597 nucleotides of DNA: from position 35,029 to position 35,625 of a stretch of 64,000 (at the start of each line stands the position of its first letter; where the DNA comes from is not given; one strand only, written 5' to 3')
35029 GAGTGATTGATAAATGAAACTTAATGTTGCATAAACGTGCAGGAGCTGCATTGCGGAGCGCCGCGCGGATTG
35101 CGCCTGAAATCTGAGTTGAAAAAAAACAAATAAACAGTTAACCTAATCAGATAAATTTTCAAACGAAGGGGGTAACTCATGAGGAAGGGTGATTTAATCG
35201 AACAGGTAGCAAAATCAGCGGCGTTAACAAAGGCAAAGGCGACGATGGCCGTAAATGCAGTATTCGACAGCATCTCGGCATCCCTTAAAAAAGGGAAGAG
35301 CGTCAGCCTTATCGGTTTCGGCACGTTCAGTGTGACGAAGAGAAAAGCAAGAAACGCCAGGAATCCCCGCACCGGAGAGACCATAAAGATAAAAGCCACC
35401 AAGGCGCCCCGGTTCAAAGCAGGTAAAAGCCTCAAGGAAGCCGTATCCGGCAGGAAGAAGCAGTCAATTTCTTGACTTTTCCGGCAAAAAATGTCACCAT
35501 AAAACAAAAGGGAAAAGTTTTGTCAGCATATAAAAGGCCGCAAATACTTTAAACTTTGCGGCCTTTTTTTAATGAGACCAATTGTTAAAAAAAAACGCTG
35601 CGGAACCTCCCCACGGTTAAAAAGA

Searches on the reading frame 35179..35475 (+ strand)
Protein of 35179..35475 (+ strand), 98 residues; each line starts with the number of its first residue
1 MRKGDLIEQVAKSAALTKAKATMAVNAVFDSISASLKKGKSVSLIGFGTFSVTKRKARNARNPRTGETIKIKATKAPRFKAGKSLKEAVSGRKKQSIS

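Call 79: search_protein_families(library=pfam, proteins=[window:35179-35475:+], max_evalue=0.01)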
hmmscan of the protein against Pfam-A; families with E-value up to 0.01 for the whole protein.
window:35179-35475:+ (98 aa): 5 families
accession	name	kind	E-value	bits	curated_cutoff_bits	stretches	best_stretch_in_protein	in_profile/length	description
PF00216.26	Bac_DNA_binding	-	2e-33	114.9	22.4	1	1-89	1-89/90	Bacterial DNA-binding protein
PF18291.6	HU-HIG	-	4.6e-09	36.8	26.2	1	5-92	36-121/125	HU domain fused to wHTH, Ig, or Glycine-rich motif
PF14908.11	HU-CCDC81_euk_1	-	1.4e-06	28.7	26.1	1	15-58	18-61/89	CCDC81 eukaryotic HU domain 1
PF18289.6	HU-CCDC81_euk_2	-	0.00022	21.6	26.1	1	9-57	9-59/75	CCDC81 eukaryotic HU domain 2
PF18175.6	HU-CCDC81_bac_2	-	0.0036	17.6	35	1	6-55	3-52/70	CCDC81-like prokaryotic HU domain 2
